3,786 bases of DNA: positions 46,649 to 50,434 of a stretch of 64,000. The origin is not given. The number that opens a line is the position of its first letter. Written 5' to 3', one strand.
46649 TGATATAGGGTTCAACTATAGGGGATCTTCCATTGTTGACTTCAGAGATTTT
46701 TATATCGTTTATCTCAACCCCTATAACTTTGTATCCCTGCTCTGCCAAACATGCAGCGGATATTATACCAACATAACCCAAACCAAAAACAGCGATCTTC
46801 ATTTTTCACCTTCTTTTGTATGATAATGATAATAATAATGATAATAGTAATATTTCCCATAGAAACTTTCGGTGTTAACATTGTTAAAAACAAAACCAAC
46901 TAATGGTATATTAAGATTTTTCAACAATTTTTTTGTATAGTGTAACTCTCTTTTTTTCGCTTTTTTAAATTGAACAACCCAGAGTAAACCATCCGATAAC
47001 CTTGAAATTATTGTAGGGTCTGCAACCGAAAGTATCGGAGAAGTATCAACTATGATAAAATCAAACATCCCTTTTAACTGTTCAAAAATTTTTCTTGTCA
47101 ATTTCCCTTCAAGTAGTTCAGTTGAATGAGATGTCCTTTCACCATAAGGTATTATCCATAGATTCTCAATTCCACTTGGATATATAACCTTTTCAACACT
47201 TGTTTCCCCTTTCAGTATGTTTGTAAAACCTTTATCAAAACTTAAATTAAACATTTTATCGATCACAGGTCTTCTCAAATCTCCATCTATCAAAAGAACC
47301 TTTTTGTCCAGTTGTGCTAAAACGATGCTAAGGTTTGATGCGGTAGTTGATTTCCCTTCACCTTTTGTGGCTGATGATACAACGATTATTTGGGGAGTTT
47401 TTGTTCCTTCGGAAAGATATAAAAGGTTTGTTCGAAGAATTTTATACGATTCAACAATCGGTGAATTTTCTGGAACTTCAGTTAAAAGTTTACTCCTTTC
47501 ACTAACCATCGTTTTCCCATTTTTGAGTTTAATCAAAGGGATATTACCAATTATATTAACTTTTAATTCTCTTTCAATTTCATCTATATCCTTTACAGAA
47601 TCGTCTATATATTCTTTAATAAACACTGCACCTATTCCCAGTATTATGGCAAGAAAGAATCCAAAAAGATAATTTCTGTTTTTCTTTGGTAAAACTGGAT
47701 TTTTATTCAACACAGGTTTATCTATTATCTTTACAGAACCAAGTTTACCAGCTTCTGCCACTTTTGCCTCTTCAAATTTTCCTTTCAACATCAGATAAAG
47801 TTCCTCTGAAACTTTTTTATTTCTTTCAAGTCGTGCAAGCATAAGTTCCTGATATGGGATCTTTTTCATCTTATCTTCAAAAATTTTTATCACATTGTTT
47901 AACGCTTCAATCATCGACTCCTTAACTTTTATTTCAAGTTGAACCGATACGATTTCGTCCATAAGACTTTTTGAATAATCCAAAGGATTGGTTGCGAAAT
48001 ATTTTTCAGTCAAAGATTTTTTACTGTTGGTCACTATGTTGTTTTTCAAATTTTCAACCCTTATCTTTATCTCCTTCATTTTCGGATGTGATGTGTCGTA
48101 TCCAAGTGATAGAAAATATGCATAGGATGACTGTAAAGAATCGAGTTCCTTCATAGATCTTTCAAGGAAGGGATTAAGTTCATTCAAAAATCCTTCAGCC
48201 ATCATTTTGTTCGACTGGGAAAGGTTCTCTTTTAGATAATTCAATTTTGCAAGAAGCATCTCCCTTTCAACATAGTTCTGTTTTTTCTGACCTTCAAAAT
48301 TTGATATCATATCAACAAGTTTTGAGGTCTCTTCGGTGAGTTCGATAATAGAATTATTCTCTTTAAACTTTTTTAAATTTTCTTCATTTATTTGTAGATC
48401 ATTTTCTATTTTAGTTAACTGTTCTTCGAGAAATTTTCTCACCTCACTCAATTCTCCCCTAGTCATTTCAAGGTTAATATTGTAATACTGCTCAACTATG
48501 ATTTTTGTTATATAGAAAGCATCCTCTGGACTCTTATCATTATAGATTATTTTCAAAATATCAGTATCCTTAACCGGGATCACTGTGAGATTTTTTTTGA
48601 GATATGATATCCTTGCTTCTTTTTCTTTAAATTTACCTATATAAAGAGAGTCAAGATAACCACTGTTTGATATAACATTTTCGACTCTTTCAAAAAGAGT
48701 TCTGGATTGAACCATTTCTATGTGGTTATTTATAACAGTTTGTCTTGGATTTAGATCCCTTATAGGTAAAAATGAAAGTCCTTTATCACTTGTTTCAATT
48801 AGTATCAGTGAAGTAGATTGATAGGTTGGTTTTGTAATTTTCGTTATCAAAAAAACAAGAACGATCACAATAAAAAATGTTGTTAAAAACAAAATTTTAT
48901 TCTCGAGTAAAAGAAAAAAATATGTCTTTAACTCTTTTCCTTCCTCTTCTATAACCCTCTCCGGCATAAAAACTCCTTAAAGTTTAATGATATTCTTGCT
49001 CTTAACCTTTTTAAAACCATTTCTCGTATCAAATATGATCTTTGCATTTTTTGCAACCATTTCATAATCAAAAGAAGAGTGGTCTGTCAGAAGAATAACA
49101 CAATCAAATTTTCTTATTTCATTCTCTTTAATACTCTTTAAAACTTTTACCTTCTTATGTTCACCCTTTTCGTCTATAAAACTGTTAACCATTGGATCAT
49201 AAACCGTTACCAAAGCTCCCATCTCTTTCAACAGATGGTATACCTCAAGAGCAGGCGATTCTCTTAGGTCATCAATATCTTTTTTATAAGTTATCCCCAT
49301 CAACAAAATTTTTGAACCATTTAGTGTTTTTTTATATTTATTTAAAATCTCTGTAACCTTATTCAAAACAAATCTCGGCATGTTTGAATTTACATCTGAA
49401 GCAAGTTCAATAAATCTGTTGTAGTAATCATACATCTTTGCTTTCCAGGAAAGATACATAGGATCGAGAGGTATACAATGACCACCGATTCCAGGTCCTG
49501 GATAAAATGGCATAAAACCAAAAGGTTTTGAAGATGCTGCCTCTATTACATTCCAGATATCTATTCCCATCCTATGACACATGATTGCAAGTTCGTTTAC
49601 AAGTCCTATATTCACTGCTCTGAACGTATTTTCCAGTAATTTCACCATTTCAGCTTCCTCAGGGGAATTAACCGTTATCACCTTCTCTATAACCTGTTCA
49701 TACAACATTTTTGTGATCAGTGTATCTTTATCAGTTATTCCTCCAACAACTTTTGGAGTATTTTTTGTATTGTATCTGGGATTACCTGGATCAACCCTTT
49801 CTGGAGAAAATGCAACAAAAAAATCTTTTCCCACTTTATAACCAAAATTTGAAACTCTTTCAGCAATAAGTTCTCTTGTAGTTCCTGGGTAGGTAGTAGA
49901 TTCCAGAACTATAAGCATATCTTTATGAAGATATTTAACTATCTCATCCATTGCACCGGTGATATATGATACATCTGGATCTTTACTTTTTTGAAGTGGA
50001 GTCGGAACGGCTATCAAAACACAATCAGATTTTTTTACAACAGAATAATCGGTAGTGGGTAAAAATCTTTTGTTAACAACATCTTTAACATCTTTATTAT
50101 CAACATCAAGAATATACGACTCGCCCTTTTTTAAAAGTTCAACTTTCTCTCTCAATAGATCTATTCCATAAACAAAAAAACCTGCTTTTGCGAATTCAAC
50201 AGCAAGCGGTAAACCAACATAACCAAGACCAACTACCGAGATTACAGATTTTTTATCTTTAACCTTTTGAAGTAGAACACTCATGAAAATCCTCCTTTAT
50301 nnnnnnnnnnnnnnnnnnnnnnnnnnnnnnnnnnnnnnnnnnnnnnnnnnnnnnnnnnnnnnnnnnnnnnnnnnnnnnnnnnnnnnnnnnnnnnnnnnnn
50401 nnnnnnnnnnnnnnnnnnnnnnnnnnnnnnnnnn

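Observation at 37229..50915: Glycan locus combining nonulosonic-acid genes, a carbamoyltransferase, two sugar 6-dehydrogenases and a BY-kinase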

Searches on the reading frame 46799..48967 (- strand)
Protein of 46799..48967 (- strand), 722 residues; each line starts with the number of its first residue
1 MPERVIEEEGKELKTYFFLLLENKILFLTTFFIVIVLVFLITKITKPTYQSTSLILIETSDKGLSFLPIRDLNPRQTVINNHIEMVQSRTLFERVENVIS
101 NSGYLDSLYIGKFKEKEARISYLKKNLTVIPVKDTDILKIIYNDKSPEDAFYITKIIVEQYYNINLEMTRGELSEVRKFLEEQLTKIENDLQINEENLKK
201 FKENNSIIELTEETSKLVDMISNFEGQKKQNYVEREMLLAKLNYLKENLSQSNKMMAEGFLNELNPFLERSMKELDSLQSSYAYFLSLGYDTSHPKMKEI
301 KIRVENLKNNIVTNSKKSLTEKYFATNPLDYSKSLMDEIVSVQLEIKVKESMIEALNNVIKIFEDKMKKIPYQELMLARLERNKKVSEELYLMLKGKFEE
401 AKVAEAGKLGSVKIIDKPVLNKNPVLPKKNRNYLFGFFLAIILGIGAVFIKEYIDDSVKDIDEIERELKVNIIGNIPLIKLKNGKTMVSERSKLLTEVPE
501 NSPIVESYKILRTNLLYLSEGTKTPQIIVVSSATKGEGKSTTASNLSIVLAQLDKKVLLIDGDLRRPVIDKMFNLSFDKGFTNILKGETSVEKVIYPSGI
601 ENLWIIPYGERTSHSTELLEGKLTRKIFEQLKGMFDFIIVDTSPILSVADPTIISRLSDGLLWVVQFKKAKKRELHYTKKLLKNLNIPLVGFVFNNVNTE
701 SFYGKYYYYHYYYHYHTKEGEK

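Call 4: search_protein_families(library=pfam, proteins=[window:46799-48967:-])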
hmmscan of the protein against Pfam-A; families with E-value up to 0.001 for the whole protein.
window:46799-48967:- (722 aa): 6 families
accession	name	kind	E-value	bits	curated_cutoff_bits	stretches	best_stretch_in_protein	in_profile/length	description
PF13807.11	GNVR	-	1.6e-15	57.2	27.7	1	374-452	5-81/82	G-rich domain on putative tyrosine kinase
PF13614.12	AAA_31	-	1e-14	55.3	27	1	526-667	2-149/177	AAA domain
PF10609.15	ParA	-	5.4e-11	42.8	27.1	1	526-695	4-173/246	NUBPL iron-transfer P-loop NTPase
PF02706.20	Wzz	-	6.3e-08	33.3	25.5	1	13-95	5-87/91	Chain length determinant protein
PF01656.29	CbiA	-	4.7e-07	30.3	25.4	1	528-700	1-86/125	CobQ/CobB/MinD/ParA nucleotide binding domain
PF00142.24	Fer4_NifH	-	0.0006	19.8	25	0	536-586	10-60/271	4Fe-4S iron sulfur cluster binding proteins, NifH/frxC family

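Call 6: search_protein_families(library=ncbifam, proteins=[window:46799-48967:-], max_evalue=0.00001)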
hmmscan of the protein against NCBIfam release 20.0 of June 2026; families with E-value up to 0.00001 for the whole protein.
window:46799-48967:- (722 aa): 14 families
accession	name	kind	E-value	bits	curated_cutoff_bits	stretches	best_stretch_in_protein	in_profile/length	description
NF008568.0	PRK11519.1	equivalog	4.2e-51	174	1068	2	362-716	357-718/720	tyrosine-protein kinase Wzc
NF007350.0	PRK09841.1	equivalog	5e-50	170.4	1248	1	366-719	361-726/726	tyrosine-protein kinase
TIGR01007.1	eps_fam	subfamily_domain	1.3e-45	155.5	108.05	1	506-709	1-203/204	polysaccharide biosynthesis tyrosine autokinase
TIGR03007.1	pepcterm_ChnLen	equivalog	2.2e-43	148.2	278.85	1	12-487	2-471/498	XrtA system polysaccharide chain length determinant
TIGR01005.1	eps_transp_fam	subfamily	3.5e-43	147.8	411.7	1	241-717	238-737/754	exopolysaccharide transport protein family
TIGR03018.1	pepcterm_TyrKin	hypoth_equivalog_domain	2e-39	135.1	230.65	1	499-687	6-201/207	XrtA-associated tyrosine autokinase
TIGR03029.1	EpsG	equivalog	2.4e-29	102.4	313.8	1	493-695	72-273/274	chain length determinant protein tyrosine kinase EpsG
TIGR01969.1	minD_arch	subfamily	2.4e-15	56.4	201.75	1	527-700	2-173/251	cell division ATPase MinD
TIGR01006.1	polys_exp_MPA1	subfamily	1.6e-12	47.4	296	1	402-477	147-222/226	CspC family polysaccharide chain length determinant protein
TIGR03017.1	EpsF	equivalog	6.7e-12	44.8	422.75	1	20-476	10-443/444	chain length determinant protein EpsF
TIGR01968.1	minD_bact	equivalog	4.4e-11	42.6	212.9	1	526-642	2-119/261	septum site-determining protein MinD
NF008079.0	PRK10818.1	equivalog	5.5e-08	32.5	508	1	526-643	3-122/270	septum site-determining protein MinD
NF041136.1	MrpORP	equivalog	3e-07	30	450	1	526-579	6-59/365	iron-sulfur cluster carrier protein MrpORP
TIGR03371.1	cellulose_yhjQ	equivalog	4.3e-06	26.4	157.85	1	526-676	2-155/246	cellulose biosynthesis protein BcsQ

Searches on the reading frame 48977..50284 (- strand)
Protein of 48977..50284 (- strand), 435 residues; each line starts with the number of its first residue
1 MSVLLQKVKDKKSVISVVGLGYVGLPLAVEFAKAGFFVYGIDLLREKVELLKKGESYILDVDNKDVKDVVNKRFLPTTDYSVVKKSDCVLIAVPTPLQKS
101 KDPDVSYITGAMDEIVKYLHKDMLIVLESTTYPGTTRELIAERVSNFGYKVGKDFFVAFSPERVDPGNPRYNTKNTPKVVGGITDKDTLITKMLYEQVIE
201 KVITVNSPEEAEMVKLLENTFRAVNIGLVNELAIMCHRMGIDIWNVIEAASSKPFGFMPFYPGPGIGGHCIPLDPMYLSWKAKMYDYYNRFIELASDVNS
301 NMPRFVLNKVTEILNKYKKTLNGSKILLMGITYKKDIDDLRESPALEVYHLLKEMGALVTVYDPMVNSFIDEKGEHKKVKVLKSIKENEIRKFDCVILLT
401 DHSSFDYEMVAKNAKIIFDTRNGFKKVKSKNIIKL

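Call 5: search_protein_families(library=pfam, proteins=[window:48977-50284:-])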
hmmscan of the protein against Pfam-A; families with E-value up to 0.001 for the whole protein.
window:48977-50284:- (435 aa): 4 families
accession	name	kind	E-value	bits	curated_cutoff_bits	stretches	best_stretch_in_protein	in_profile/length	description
PF03721.20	UDPG_MGDP_dh_N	-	1.1e-43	149.4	27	1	15-189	3-181/187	UDP-glucose/GDP-mannose dehydrogenase family, NAD binding domain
PF00984.24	UDPG_MGDP_dh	-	6.5e-33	113.2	25.4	1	209-300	1-93/94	UDP-glucose/GDP-mannose dehydrogenase family, central domain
PF03720.21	UDPG_MGDP_dh_C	-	5.1e-26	91.5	30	1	328-425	2-102/103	UDP-glucose/GDP-mannose dehydrogenase family, UDP binding domain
PF03446.21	NAD_binding_2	-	7.3e-08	33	21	1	15-142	2-106/161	NAD binding domain of 6-phosphogluconate dehydrogenase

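Call 6: search_protein_families(library=ncbifam, proteins=[window:48977-50284:-], max_evalue=0.00001)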
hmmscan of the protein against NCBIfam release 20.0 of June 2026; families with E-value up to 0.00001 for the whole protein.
window:48977-50284:- (435 aa): 8 families
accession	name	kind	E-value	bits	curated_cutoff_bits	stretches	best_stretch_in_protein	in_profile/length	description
TIGR03026.1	NDP-sugDHase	subfamily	1.1e-130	436.1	189.8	1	15-422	3-413/413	nucleotide sugar dehydrogenase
NF040825.1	UDPMaNacDH_Arch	equivalog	4.5e-82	276.1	750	1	15-425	3-402/418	UDP-N-acetyl-D-mannosamine dehydrogenase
NF008286.0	PRK11064.1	equivalog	9.2e-79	265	459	1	14-421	5-416/420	UDP-N-acetyl-D-mannosamine dehydrogenase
NF011729.0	PRK15182.1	equivalog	3.6e-65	220.4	592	1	14-406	8-392/425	Vi polysaccharide biosynthesis UDP-N-acetylglucosamine C-6 dehydrogenase TviB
NF041297.1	UDPGDh_AglM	equivalog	4.6e-55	187.3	670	1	15-422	3-415/429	UDP-glucose 6-dehydrogenase AglM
NF047673.2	TeichurnBiosyTuaD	equivalog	2.1e-50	172.1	700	1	15-427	4-417/439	UDP-glucose 6-dehydrogenase TuaD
NF011631.0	PRK15057.1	equivalog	3.8e-18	65.8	757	1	15-371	3-346/388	UDP-glucose 6-dehydrogenase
TIGR01505.1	tartro_sem_red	equivalog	3.7e-06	26.4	340.75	0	16-249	3-203/291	2-hydroxy-3-oxopropionate reductase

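Call 19: search_solved_structures(query=window:48977-50284:-, max_evalue=1e-40)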
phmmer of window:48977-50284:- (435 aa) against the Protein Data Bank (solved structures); distinct sequences matched with E-value up to 1e-40: 4.
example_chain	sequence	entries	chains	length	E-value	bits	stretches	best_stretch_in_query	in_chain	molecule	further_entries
3ojl_A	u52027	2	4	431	2e-67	231.2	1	13-425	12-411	Cap5O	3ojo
4r16_A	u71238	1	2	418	2.2e-67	231.1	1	15-426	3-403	418aa long hypothetical UDP-N-acetyl-D-mannosaminuronic acid dehydrogenase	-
3g79_A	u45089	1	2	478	5.3e-55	190.3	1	12-407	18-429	NDP-N-acetyl-D-galactosaminuronic acid dehydrogenase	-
4xr9_A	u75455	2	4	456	3.4e-45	158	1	15-367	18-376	CalS8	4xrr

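Call 44: search_solved_structures(query=window:48977-50284:-, max_evalue=1e-60, show_alignments=1)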
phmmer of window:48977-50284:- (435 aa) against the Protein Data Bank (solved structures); distinct sequences matched with E-value up to 1e-60: 2.
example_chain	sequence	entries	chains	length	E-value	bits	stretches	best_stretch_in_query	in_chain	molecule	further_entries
3ojl_A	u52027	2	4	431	2e-67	231.2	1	13-425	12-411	Cap5O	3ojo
4r16_A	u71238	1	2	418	2.2e-67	231.1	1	15-426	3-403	418aa long hypothetical UDP-N-acetyl-D-mannosaminuronic acid dehydrogenase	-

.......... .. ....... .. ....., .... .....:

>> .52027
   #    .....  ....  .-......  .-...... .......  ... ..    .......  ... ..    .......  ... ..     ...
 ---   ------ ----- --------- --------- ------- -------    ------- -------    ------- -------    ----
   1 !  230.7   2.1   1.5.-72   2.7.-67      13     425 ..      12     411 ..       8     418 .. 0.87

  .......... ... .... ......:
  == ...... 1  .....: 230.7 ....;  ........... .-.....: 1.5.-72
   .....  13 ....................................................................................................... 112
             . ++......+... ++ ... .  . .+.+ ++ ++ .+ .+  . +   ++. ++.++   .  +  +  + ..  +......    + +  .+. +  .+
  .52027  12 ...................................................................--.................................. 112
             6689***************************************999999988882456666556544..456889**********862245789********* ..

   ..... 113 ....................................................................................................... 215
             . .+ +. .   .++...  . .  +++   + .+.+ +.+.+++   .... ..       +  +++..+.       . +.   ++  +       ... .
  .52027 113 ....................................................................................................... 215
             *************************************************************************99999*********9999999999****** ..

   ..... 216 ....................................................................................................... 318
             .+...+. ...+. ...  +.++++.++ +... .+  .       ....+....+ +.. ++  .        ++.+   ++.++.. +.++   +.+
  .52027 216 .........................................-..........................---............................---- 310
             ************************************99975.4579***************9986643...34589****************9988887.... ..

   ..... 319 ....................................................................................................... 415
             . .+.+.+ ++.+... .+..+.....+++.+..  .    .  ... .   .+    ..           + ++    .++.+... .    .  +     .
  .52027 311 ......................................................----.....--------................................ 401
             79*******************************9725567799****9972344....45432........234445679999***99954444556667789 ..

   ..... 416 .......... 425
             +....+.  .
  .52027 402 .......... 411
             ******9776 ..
